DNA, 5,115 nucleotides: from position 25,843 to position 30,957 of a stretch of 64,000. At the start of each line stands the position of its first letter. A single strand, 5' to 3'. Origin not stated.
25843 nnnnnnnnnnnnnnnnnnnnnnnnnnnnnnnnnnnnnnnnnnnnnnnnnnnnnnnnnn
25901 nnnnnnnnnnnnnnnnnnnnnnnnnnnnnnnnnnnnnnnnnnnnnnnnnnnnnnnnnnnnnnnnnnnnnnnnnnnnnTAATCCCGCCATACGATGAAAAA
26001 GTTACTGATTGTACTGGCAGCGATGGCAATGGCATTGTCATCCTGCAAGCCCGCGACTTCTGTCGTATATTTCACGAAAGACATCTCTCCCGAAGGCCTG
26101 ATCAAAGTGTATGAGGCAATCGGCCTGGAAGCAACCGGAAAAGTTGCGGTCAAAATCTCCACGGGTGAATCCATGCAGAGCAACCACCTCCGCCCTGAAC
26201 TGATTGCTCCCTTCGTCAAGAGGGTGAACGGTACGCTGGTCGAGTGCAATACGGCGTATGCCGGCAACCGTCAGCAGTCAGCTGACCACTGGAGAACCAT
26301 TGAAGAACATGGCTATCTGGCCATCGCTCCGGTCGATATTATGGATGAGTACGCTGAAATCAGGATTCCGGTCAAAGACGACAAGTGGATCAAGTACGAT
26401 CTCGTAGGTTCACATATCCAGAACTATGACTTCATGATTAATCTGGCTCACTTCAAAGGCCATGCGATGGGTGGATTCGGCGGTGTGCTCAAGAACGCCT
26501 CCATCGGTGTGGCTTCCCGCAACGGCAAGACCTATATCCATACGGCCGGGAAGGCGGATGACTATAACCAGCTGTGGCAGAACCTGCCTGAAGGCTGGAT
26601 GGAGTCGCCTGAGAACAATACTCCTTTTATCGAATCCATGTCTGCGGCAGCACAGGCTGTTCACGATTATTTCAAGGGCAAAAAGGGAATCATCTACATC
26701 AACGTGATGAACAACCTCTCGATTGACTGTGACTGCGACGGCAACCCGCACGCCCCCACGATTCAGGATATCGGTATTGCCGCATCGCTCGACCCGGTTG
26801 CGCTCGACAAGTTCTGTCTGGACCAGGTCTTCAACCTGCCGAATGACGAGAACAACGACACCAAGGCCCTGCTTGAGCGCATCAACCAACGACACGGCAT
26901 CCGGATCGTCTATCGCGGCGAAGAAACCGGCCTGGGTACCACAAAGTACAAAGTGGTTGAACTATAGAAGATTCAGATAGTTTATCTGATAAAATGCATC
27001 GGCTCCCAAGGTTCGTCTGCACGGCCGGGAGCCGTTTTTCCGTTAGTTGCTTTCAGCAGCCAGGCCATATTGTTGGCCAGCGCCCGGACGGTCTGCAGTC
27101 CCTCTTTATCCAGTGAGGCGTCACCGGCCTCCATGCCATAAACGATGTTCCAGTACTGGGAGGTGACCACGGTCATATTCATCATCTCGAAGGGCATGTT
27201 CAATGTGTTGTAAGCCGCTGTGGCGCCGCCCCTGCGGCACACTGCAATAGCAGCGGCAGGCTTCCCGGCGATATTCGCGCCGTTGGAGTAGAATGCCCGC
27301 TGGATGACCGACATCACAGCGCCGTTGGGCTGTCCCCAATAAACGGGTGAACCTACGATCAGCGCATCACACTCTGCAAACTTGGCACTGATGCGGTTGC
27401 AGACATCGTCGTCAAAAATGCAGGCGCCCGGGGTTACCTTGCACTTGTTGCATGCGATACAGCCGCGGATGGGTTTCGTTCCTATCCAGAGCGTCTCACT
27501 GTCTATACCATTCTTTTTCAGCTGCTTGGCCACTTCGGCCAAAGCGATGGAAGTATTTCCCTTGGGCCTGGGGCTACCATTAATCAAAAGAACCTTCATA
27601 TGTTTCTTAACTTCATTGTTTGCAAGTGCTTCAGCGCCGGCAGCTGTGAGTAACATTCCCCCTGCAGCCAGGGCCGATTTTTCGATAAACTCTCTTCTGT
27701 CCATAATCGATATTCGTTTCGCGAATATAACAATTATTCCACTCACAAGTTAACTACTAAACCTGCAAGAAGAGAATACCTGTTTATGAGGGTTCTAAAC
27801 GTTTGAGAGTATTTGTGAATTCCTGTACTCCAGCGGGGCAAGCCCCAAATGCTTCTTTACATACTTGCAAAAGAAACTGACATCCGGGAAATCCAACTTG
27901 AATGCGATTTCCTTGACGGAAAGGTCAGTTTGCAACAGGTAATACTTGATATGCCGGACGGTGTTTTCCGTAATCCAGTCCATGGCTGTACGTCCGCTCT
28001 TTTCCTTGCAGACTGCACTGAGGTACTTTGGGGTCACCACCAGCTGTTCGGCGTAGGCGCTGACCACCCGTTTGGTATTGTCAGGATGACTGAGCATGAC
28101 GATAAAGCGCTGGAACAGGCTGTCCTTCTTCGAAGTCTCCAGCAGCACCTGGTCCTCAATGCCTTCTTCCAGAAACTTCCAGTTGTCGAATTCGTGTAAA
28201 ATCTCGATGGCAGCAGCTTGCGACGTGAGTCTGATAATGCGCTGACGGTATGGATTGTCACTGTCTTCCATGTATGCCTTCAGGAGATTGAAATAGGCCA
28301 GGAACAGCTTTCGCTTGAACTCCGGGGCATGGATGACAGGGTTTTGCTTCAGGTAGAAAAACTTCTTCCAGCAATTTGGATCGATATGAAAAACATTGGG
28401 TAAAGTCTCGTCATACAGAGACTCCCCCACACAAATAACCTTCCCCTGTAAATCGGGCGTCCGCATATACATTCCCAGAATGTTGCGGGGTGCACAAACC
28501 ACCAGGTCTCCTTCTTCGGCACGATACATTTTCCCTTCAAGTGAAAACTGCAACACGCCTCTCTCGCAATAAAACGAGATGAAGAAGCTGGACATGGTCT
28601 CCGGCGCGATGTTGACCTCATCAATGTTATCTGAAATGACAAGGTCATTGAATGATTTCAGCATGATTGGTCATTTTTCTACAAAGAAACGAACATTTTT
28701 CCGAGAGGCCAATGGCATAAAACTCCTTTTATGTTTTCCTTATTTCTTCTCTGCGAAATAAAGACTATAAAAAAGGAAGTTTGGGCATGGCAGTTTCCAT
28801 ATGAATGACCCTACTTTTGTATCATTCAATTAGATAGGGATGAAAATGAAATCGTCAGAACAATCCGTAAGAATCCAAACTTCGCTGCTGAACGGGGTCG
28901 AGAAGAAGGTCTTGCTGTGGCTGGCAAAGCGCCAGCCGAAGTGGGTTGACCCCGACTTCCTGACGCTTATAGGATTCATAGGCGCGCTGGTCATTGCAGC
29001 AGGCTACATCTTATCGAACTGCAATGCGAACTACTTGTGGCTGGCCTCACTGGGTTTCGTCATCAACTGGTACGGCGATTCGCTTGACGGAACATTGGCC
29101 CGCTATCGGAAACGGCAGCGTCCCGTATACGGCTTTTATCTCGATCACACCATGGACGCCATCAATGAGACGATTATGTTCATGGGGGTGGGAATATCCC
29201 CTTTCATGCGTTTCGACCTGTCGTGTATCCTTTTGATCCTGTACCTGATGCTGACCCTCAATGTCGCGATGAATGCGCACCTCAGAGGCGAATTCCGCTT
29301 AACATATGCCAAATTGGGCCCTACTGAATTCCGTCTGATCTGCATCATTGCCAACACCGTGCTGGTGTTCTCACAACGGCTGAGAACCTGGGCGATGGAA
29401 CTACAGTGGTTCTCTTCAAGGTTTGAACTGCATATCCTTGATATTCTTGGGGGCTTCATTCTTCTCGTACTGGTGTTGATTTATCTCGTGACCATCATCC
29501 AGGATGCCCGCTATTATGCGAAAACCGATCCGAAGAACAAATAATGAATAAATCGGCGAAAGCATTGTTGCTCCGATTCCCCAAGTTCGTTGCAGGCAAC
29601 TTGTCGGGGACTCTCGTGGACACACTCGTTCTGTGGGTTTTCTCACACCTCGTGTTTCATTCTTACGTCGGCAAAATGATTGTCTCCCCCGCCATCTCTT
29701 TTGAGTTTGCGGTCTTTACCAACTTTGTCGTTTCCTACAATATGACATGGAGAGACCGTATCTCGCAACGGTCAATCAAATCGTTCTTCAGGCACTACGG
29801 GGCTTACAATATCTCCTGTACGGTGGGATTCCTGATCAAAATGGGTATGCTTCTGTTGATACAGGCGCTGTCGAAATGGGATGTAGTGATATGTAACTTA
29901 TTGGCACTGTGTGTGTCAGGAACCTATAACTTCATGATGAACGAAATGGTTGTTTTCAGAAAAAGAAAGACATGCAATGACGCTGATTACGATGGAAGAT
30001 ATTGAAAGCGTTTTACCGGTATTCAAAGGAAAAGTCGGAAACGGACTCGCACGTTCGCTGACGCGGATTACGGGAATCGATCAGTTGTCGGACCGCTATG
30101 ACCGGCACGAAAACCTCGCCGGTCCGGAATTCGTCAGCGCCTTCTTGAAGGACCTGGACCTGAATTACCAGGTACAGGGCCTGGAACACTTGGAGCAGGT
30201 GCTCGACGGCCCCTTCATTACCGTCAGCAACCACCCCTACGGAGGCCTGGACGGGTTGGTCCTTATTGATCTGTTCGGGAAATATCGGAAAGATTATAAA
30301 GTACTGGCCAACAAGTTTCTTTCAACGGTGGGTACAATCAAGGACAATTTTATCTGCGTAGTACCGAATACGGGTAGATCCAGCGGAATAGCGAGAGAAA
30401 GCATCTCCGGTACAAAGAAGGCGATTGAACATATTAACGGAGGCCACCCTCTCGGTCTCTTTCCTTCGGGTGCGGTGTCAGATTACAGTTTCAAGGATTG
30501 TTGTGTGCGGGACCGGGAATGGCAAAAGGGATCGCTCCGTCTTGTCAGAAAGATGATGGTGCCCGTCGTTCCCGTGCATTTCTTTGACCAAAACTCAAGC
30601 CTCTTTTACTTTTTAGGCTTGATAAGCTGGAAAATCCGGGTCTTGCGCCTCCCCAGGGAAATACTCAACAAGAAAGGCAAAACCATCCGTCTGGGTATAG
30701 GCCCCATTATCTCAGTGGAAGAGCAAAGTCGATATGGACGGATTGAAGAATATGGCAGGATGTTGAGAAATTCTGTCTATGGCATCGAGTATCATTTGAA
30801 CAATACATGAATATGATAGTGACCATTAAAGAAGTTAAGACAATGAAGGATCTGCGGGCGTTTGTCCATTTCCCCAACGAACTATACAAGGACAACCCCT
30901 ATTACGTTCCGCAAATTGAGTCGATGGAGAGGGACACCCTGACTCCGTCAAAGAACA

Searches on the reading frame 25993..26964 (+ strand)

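Call 72: search_protein_families(library=pfam, proteins=[window:25993-26964:+], max_evalue=0.00001)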
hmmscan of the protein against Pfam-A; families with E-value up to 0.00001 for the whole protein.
window:25993-26964:+ (324 aa): 1 family
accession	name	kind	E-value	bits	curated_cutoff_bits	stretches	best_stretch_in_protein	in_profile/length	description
PF04015.17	DUF362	-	8.7e-42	143.9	24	1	51-277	1-200/200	Domain of unknown function (DUF362)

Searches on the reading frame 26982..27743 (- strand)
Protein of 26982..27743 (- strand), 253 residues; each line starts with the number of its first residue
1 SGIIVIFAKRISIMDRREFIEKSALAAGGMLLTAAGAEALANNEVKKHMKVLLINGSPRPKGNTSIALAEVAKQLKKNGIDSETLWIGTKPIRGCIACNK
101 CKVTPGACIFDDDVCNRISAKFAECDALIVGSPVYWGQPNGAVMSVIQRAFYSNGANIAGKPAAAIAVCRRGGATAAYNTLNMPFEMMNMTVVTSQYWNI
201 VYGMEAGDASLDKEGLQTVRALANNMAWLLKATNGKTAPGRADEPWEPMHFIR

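Call 72: search_protein_families(library=pfam, proteins=[window:26982-27743:-], max_evalue=0.00001)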
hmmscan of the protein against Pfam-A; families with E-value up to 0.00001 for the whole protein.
window:26982-27743:- (253 aa): 2 families
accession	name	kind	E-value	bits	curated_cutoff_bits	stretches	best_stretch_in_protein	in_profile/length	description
PF03358.20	FMN_red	-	2.6e-28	98.9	24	1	49-201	1-148/152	NADPH-dependent FMN reductase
PF02525.22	Flavodoxin_2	-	4.6e-07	30.2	27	1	49-188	1-165/198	Flavodoxin-like fold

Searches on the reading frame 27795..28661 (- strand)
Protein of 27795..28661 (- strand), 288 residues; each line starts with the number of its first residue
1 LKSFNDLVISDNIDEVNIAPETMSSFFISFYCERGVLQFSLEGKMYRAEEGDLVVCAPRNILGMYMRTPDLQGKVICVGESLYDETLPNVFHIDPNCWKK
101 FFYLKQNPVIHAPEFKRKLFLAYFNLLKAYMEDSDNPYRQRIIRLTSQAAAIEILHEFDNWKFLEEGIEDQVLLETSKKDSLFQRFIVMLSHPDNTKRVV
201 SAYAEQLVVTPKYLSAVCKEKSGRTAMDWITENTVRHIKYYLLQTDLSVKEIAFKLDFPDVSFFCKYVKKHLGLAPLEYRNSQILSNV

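Call 72: search_protein_families(library=pfam, proteins=[window:27795-28661:-], max_evalue=0.00001)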
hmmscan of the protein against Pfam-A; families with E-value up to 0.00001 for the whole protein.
window:27795-28661:- (288 aa): 2 families
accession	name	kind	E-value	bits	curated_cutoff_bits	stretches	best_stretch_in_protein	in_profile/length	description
PF12833.13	HTH_18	-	2e-18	66.9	33.6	1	203-281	1-79/80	Helix-turn-helix domain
PF00165.29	HTH_AraC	-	8e-07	29.5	26.6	0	243-281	2-42/42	Bacterial regulatory helix-turn-helix proteins, AraC family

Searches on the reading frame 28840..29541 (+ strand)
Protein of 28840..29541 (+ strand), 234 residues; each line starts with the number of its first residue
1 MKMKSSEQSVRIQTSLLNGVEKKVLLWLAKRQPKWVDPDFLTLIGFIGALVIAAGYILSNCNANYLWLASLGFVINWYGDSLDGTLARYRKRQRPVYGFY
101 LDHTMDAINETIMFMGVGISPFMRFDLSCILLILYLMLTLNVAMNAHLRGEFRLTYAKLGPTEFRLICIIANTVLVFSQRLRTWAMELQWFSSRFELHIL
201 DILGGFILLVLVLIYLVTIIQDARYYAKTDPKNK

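Call 73: search_protein_families(library=pfam, proteins=[window:28840-29541:+], max_evalue=0.00001)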
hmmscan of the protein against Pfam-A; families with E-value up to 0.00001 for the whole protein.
window:28840-29541:+ (234 aa): 1 family
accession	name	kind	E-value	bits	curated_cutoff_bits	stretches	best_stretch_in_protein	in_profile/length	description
PF01066.26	CDP-OH_P_transf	-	3.5e-08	34.4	22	1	38-191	4-148/152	CDP-alcohol phosphatidyltransferase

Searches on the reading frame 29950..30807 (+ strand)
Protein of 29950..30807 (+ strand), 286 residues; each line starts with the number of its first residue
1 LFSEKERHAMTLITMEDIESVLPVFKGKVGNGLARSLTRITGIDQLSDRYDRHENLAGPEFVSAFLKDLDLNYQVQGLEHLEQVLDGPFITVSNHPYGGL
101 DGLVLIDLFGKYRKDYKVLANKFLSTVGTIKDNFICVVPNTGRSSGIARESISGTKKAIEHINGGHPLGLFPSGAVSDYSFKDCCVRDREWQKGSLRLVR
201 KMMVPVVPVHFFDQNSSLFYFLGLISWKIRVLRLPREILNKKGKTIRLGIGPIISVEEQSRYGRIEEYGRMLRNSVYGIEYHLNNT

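Call 73: search_protein_families(library=pfam, proteins=[window:29950-30807:+], max_evalue=0.00001)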
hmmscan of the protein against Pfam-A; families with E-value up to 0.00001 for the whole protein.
window:29950-30807:+ (286 aa): 2 families
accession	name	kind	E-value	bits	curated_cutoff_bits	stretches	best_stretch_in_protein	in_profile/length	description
PF19576.4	Acyltransf_2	-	1e-21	77.5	27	1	53-283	38-263/266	Acyltransferase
PF01553.26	Acyltransferase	-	2.6e-10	40.7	23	1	74-210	3-130/132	Acyltransferase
